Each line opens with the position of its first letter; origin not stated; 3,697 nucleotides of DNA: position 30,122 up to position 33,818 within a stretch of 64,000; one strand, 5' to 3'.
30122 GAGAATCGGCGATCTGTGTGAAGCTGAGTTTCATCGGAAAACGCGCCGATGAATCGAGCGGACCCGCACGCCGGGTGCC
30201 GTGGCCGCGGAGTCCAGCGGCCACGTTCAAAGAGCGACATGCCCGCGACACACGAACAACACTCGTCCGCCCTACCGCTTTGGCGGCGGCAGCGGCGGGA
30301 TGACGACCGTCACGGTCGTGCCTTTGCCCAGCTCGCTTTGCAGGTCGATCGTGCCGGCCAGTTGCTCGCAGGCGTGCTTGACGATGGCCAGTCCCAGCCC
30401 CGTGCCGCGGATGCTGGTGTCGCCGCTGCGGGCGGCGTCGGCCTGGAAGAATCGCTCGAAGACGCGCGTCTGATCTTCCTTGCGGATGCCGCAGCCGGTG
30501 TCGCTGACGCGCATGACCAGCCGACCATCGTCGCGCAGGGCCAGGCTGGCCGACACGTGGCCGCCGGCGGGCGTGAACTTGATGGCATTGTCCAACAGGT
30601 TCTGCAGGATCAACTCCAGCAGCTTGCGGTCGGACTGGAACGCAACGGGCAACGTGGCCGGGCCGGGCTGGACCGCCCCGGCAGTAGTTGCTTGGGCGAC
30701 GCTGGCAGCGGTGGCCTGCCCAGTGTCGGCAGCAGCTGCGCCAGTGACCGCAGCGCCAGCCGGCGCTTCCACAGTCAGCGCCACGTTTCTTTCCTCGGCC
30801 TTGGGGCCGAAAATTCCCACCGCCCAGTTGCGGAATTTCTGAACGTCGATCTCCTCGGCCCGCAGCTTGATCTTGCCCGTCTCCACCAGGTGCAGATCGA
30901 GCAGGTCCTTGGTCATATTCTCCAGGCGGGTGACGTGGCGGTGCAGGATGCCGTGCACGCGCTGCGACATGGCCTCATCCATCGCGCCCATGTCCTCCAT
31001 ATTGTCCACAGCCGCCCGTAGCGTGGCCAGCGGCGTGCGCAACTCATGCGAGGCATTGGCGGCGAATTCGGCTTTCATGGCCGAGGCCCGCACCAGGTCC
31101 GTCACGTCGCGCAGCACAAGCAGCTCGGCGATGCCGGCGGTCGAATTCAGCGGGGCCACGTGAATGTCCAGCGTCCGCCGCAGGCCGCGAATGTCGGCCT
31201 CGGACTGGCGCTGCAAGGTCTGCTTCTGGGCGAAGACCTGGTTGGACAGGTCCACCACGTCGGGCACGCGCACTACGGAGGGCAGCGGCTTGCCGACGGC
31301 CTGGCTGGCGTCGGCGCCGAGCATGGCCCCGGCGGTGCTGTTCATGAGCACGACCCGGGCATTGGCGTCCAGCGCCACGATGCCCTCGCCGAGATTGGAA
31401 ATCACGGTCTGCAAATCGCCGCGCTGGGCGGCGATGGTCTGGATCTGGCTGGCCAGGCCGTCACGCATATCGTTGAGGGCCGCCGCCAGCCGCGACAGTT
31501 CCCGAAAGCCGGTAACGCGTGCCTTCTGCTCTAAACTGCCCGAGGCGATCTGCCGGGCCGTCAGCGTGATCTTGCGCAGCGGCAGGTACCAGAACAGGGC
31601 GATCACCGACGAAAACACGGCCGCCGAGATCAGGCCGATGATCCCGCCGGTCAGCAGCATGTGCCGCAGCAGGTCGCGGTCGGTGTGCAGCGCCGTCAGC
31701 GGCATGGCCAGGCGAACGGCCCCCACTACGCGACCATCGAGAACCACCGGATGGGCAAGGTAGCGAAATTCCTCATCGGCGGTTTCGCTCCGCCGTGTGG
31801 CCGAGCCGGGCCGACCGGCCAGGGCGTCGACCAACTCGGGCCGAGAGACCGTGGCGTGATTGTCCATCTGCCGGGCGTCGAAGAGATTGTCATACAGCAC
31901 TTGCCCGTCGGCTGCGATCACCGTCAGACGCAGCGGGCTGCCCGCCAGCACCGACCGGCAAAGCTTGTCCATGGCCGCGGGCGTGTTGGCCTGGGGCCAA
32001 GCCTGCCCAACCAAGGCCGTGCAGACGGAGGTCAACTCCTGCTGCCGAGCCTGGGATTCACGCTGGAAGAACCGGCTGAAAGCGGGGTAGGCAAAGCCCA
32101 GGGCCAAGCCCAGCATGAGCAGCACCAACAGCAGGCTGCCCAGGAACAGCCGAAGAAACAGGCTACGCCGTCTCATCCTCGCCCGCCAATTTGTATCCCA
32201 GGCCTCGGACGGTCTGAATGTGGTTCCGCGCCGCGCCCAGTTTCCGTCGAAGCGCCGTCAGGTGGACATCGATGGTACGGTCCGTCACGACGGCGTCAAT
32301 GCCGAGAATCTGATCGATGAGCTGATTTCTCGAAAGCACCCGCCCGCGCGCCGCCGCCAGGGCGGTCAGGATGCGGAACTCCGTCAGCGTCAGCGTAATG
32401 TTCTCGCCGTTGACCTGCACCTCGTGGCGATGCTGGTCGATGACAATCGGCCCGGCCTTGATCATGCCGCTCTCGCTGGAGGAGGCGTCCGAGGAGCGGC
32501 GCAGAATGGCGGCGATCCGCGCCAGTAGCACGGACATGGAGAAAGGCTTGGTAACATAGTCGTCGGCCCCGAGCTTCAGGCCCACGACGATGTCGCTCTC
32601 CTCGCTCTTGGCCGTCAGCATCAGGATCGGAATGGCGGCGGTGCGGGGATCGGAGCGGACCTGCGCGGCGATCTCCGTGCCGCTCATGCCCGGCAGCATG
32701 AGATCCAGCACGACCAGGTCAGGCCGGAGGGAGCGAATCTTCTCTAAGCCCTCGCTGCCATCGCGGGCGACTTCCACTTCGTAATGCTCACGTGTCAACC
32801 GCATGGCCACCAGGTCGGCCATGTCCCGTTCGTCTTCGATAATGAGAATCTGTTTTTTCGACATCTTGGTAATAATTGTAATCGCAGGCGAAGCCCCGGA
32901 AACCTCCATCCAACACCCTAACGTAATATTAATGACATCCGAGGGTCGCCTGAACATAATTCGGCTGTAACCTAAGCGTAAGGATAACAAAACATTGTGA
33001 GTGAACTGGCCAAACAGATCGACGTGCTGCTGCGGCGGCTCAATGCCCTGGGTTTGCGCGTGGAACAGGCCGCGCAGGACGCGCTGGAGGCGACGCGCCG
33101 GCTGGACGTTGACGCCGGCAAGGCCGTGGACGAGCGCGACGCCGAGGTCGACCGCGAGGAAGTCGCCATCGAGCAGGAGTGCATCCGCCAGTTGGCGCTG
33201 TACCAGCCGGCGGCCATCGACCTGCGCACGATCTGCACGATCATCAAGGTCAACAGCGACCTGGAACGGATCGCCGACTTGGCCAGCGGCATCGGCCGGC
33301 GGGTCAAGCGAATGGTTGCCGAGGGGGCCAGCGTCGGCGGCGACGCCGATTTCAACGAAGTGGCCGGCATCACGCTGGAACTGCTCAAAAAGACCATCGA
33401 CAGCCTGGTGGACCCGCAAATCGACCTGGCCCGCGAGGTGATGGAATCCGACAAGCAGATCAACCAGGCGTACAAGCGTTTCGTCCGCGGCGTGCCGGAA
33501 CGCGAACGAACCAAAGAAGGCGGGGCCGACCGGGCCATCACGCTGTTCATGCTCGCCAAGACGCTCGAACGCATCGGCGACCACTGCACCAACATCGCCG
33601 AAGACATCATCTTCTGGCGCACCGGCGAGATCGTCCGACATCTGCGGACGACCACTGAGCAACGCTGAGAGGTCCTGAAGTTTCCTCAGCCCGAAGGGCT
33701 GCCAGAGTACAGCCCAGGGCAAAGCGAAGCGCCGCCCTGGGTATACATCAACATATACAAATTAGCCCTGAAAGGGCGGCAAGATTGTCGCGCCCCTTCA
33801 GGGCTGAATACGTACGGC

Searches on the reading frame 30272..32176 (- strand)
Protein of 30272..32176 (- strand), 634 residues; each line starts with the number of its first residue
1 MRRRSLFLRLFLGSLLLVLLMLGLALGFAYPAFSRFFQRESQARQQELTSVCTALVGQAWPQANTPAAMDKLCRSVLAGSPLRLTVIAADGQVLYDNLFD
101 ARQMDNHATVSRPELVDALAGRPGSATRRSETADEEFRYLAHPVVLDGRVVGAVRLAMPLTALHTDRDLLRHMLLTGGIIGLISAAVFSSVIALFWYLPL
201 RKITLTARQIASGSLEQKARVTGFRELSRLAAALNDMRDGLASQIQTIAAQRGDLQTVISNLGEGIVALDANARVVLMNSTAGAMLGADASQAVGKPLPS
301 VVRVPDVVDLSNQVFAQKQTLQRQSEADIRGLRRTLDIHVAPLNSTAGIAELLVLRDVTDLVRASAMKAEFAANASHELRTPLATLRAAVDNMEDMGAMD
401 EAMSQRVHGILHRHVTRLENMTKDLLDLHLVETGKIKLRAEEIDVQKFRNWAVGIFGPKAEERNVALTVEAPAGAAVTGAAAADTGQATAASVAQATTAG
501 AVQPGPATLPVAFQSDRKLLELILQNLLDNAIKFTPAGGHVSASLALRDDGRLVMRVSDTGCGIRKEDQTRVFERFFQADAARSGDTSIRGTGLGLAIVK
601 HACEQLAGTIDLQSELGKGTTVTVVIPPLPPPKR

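Call 10: search_protein_families(library=pfam, proteins=[window:30272-32176:-])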
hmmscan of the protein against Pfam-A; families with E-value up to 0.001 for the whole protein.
window:30272-32176:- (634 aa): 7 families
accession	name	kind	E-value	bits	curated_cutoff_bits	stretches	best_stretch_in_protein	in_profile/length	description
PF02518.31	HATPase_c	-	2.5e-29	102.4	26.4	1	516-628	2-109/111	Histidine kinase-, DNA gyrase B-, and HSP90-like ATPase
PF00512.31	HisKA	-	3.9e-12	46.5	26.9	1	367-431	1-63/66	His Kinase A (phospho-acceptor) domain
PF00989.32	PAS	-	8.7e-11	42.3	22.6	1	254-358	2-113/113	PAS fold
PF08448.16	PAS_4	-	4e-09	37.1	23.1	1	261-362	3-109/110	PAS fold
PF00672.30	HAMP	-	2.3e-08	34.7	25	1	199-241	9-51/53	HAMP domain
PF13188.13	PAS_8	-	0.00033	20.9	21.8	0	255-306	3-51/65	PAS domain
PF13426.13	PAS_9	-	0.00097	19.8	27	0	265-360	3-103/103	PAS domain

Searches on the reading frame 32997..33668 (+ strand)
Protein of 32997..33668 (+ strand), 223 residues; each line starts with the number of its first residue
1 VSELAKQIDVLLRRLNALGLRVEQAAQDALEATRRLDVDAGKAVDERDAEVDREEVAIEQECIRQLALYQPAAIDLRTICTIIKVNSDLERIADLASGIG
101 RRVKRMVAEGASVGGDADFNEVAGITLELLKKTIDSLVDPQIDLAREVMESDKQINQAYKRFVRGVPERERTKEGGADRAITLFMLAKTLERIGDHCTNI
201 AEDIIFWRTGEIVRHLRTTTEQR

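Call 10: search_protein_families(library=pfam, proteins=[window:32997-33668:+])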
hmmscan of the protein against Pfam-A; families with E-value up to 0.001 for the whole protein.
window:32997-33668:+ (223 aa): 1 family
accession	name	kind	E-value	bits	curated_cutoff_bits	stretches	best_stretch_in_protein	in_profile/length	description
PF01895.24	PhoU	-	5.3e-36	123.3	23.5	2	120-204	2-89/89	PhoU domain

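Call 14: search_protein_families(library=ncbifam, proteins=[window:32997-33668:+])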
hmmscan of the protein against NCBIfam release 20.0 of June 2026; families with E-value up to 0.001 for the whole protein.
window:32997-33668:+ (223 aa): 2 families
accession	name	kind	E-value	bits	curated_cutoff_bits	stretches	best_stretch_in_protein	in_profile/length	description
TIGR02135.1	phoU_full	equivalog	3.6e-51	173.8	130.25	1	4-213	3-212/212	phosphate signaling complex protein PhoU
NF008332.0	PRK11115.1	equivalog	1e-33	116.8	342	1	7-218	17-227/239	phosphate signaling complex protein PhoU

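Call 16: find_encoding_contigs(protein=window:32997-33668:+, flank=10000, max_places=6)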
Protein window:32997-33668:+ (223 aa): no gene with exactly this product is on record in the collection.
